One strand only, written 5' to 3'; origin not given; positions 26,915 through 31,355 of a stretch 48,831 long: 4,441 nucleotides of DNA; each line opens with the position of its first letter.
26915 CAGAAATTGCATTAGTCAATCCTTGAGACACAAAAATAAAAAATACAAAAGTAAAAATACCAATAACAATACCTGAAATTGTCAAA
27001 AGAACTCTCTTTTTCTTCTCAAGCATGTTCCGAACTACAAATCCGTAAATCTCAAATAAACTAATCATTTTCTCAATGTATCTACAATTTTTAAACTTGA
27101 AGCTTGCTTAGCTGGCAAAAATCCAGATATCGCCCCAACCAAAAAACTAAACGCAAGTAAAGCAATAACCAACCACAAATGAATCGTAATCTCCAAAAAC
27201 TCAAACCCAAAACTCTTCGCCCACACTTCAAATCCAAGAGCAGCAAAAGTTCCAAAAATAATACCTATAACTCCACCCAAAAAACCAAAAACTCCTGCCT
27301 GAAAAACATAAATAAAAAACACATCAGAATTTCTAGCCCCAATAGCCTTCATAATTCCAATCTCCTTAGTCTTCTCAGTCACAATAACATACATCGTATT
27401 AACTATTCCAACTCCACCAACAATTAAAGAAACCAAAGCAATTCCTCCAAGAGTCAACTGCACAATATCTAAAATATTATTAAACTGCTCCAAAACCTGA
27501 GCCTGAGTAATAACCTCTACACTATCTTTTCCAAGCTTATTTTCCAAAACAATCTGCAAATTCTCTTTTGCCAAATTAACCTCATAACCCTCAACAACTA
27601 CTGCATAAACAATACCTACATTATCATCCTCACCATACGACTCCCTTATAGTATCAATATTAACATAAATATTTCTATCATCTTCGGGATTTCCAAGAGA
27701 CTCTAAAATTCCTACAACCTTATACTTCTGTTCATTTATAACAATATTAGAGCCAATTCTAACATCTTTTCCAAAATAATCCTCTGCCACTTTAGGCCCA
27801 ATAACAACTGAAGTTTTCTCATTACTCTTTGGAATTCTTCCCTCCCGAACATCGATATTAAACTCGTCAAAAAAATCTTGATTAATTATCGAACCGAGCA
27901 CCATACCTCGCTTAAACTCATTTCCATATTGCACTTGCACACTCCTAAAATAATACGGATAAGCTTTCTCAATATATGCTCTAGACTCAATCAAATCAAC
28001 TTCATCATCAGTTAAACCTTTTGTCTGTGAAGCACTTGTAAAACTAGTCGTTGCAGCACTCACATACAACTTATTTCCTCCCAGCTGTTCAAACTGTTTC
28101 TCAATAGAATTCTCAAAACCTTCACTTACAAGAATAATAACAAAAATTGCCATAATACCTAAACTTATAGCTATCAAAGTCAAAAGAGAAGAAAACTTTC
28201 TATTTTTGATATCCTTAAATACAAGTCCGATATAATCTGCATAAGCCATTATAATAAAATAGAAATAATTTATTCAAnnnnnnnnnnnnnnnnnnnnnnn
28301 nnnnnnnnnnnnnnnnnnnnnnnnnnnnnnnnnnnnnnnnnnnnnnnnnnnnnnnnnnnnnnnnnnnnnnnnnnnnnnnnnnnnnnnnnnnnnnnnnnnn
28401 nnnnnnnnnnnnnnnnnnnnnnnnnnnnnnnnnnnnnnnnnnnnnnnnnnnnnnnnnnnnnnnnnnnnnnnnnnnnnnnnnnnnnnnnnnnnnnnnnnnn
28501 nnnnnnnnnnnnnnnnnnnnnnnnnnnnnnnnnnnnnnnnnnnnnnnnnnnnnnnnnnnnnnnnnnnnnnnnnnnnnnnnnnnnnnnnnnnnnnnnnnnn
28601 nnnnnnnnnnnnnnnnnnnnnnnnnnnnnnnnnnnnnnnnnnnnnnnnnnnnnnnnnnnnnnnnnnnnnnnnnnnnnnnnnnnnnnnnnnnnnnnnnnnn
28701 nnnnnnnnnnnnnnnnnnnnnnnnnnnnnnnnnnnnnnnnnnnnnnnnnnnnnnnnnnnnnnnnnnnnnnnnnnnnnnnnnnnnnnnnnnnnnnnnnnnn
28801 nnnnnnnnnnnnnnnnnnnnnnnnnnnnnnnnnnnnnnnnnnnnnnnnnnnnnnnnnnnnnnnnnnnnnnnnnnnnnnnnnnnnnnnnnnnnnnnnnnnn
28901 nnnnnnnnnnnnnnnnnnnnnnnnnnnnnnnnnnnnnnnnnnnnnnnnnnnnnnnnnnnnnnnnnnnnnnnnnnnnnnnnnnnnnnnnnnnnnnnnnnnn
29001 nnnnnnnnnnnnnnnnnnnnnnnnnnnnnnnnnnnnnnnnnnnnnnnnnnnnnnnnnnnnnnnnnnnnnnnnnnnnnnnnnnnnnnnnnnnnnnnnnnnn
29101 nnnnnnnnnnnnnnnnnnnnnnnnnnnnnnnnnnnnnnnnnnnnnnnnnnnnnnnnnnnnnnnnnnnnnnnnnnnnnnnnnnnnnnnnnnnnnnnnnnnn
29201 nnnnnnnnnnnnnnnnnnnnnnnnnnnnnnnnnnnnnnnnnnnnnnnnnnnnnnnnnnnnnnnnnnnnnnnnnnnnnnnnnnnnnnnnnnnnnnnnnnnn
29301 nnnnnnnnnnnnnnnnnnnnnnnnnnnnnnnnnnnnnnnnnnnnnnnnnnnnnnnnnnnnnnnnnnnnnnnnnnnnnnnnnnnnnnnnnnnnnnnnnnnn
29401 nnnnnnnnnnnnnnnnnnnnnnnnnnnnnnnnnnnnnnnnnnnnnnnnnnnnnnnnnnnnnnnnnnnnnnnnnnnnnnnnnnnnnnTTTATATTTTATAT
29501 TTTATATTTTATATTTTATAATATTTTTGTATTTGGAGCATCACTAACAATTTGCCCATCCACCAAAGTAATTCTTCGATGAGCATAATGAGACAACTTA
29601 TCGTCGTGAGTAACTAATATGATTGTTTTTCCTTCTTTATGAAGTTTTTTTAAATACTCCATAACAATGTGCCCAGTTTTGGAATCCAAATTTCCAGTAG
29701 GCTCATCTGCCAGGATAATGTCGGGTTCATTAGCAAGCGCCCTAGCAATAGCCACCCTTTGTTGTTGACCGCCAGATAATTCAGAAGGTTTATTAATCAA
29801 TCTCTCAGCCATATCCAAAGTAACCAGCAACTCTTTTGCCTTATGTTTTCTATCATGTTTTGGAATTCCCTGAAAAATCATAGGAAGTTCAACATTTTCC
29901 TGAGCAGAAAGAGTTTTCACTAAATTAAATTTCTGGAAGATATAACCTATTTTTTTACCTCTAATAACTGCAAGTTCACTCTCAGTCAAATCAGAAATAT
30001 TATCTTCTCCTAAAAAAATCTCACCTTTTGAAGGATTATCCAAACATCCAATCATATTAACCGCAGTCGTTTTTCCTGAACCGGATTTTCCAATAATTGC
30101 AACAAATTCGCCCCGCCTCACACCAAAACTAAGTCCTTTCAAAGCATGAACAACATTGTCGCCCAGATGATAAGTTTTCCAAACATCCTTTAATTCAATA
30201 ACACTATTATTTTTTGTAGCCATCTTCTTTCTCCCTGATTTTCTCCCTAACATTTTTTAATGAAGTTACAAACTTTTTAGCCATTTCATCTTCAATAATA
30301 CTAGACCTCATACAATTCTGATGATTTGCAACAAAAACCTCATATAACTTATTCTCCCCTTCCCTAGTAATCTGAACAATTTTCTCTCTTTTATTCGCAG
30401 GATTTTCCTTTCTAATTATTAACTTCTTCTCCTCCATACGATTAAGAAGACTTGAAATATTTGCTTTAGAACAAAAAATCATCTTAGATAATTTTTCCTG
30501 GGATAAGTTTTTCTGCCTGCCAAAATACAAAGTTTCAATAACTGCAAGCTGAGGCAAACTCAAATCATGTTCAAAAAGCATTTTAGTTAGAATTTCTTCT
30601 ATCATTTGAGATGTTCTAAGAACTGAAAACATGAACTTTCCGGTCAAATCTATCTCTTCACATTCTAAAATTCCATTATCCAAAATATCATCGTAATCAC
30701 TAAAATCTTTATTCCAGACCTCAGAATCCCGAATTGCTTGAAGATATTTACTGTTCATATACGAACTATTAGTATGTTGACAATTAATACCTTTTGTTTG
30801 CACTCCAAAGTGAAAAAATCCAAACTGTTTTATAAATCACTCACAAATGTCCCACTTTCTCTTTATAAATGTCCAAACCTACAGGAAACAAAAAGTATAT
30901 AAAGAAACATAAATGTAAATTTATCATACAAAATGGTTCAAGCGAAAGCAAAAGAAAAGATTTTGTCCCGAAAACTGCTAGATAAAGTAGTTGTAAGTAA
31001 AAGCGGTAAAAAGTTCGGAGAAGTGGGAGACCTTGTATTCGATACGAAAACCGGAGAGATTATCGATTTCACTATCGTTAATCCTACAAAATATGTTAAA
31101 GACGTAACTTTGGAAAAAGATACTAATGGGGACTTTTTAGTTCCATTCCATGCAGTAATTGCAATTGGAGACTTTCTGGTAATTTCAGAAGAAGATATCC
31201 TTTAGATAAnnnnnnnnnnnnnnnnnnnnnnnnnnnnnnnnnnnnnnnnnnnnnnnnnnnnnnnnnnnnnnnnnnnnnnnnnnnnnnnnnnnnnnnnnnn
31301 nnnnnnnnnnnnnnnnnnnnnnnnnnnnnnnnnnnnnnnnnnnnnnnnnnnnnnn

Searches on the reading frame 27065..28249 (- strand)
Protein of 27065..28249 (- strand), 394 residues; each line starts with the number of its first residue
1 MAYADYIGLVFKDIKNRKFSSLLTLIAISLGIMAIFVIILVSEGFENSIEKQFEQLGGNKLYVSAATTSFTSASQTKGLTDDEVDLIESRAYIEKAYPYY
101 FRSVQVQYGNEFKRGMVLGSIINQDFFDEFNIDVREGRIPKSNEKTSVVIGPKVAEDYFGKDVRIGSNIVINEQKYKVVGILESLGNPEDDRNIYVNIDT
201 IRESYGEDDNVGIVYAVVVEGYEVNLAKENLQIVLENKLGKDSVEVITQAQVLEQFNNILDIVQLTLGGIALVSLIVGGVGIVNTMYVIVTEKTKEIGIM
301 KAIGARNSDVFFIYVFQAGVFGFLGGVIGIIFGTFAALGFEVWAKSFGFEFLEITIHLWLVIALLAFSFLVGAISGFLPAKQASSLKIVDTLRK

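Call 28: search_protein_families(library=pfam, proteins=[window:27065-28249:-], max_evalue=0.0001)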
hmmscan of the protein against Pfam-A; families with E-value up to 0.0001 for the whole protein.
window:27065-28249:- (394 aa): 2 families
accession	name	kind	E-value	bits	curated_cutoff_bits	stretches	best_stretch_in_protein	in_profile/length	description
PF12704.14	MacB_PCD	-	7.4e-31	108.5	27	1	21-231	1-204/207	MacB-like periplasmic core domain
PF02687.27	FtsX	-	2.2e-19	70.1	25.5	1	270-386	3-118/120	FtsX-like permease C-terminal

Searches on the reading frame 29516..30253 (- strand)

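Call 28: search_protein_families(library=pfam, proteins=[window:29516-30253:-], max_evalue=0.0001)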
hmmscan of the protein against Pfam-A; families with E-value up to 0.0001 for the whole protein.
window:29516-30253:- (245 aa): 3 families
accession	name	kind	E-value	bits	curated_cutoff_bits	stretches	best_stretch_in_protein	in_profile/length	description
PF00005.33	ABC_tran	-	1.5e-33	116.7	25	1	38-186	1-136/137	ABC transporter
PF02463.25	SMC_N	-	2.7e-06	27.4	40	1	49-228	25-209/220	RecF/RecN/SMC N terminal domain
PF13304.12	AAA_21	-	7.4e-05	23.4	27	0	155-220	234-302/304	AAA domain, putative AbiEii toxin, Type IV TA system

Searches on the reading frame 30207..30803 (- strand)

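Call 29: search_protein_families(library=pfam, proteins=[window:30207-30803:-], max_evalue=0.0001)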
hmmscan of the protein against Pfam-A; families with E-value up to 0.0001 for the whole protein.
window:30207-30803:- (198 aa): 5 families
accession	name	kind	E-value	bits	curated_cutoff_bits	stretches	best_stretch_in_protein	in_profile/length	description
PF01047.28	MarR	-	8.6e-10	38.8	24.6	1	81-140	1-58/59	MarR family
PF12802.13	MarR_2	-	6.3e-09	36.3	27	1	79-139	1-60/61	MarR family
PF22381.2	Staph_reg_Sar_Rot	-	2.2e-06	28.1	27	1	75-154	6-83/85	Transcriptional regulator SarA/Rot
PF13463.12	HTH_27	-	2.7e-05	24.8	22.2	1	84-149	4-68/68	Winged helix DNA-binding domain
PF13601.12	HTH_34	-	6.3e-05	23.5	27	0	86-153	3-69/80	Winged helix DNA-binding domain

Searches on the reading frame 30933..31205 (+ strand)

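Call 29: search_protein_families(library=pfam, proteins=[window:30933-31205:+], max_evalue=0.0001)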
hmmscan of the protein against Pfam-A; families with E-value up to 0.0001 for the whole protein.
window:30933-31205:+ (90 aa): 1 family
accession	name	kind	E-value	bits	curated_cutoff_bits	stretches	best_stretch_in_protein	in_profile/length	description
PF05239.21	PRC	-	1.6e-07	31.7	21.2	1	10-84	4-71/78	PRC-barrel domain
